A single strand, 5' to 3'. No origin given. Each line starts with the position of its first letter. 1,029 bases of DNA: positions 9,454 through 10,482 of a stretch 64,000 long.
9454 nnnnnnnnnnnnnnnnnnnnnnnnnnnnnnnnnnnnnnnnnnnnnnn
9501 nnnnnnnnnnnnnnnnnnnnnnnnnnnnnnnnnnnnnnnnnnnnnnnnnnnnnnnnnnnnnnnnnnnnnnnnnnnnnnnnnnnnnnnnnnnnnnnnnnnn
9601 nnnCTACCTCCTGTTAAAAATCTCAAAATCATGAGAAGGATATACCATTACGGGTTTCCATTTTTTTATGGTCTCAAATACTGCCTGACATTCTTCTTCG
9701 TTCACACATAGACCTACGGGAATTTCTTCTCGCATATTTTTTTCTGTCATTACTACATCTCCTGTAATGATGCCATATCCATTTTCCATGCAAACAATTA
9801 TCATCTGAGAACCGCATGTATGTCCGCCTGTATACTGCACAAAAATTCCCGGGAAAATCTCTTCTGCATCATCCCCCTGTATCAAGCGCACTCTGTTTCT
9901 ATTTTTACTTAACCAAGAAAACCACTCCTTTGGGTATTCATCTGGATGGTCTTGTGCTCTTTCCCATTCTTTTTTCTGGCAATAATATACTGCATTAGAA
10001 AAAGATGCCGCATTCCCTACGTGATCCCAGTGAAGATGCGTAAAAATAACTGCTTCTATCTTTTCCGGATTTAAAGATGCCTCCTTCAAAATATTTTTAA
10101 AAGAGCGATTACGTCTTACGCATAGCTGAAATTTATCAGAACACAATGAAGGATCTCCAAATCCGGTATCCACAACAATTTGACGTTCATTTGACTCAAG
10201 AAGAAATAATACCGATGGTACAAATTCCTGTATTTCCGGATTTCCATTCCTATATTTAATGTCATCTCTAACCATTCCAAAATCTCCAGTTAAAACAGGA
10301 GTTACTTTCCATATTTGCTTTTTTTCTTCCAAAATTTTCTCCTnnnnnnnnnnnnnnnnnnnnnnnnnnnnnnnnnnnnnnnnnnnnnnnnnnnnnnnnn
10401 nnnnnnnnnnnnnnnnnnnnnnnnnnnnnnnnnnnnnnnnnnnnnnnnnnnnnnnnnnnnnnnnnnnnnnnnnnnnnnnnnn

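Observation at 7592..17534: IclR-controlled non-phosphorylative sugar/sugar-acid pathway next to the microcompartment locus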

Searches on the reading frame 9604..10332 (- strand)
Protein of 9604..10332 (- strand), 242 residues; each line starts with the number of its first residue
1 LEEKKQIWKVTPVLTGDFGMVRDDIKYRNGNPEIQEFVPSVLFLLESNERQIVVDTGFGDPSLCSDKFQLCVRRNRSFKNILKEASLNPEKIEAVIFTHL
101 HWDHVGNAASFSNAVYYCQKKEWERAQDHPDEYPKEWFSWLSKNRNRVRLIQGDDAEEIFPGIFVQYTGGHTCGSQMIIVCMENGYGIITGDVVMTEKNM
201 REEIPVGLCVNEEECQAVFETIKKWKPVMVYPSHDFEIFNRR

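Call 4: search_protein_families(library=pfam, proteins=[window:9604-10332:-])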
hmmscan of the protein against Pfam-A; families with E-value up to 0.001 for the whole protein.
window:9604-10332:- (242 aa): 2 families
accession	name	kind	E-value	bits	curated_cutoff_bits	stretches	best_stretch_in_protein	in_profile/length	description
PF00753.33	Lactamase_B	-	1.7e-21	77.5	22.7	1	39-234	5-196/196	Metallo-beta-lactamase superfamily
PF12706.13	Lactamase_B_2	-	2.8e-06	27.5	27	1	50-154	1-91/200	Beta-lactamase superfamily domain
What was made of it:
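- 9604..10332 (-): AiiA-like metallo-beta-lactamase-fold hydrolase. Proposed to be a sugar lactonase. Pfam Lactamase_B (call 4).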

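Call 5: search_protein_families(library=ncbifam, proteins=[window:9604-10332:-], max_evalue=0.00001)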
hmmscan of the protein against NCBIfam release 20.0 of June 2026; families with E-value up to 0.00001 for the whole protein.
window:9604-10332:- (242 aa): 7 families
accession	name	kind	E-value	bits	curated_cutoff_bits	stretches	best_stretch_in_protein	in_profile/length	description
NF045699.1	AHLLactAiiA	equivalog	6.2e-25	87.8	375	1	41-237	35-239/251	quorum-quenching N-acyl homoserine lactonase AiiA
NF047919.1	lactonase_YtnP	equivalog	1.1e-17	64.2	425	1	42-197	49-213/274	YtnP family quorum-quenching lactonase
NF047925.1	pyridox_lacton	equivalog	4.7e-17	62.6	325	1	39-128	34-125/268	4-pyridoxolactonase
NF045700.1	AHLLactAttM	equivalog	5.9e-14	52.2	390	1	18-237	12-248/257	AttM family quorum-quenching N-acyl homoserine lactonase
NF047976.1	lactonase_AhlS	equivalog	1.8e-07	30.6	475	1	69-207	81-229/276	AhlS family quorum-quenching N-acyl homoserine lactonase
NF047979.1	lactonase_AidB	equivalog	1.5e-06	27.7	360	0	41-105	52-107/271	AidB family quorum-quenching N-acyl homoserine lactonase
NF000469.2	CAR_gen_B3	exception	1.9e-06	27.1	500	1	79-183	101-207/311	CAR family subclass B3 metallo-beta-lactamase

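Call 17: search_solved_structures(query=window:9604-10332:-, max_evalue=1e-8)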
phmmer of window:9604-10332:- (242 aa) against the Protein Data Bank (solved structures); distinct sequences matched with E-value up to 1e-8: 8.
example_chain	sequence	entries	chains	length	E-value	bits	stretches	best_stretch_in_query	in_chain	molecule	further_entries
4j5f_A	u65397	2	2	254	2.8e-21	79.7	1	39-237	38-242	N-acyl homoserine lactonase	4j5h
5eht_A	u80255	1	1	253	3.6e-20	76.1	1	38-237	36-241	N-acyl homoserine lactonase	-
2br6_A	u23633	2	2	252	5.7e-20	75.4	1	39-237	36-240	AIIA-LIKE PROTEIN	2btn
2a7m_A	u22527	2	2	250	6.7e-20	75.2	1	39-237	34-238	N-acyl homoserine lactone hydrolase | N-acyl homoserine lactonase AiiA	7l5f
3dha_A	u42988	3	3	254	7e-20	75.1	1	39-237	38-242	N-Acyl Homoserine Lactone Hydrolase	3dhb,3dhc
5eh9_A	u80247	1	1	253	7e-20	75.1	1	39-237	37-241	N-acyl homoserine lactonase AiiA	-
8x78_L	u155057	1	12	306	1.1e-16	64.6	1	76-241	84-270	Glyoxylase, beta-lactamase superfamily II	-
3esh_A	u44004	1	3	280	1.9e-12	50.8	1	26-197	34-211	Protein similar to metal-dependent hydrolase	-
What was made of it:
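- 9604..10332 (-): Best matches are N-acyl-homoserine lactonases (calls 5, 17).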
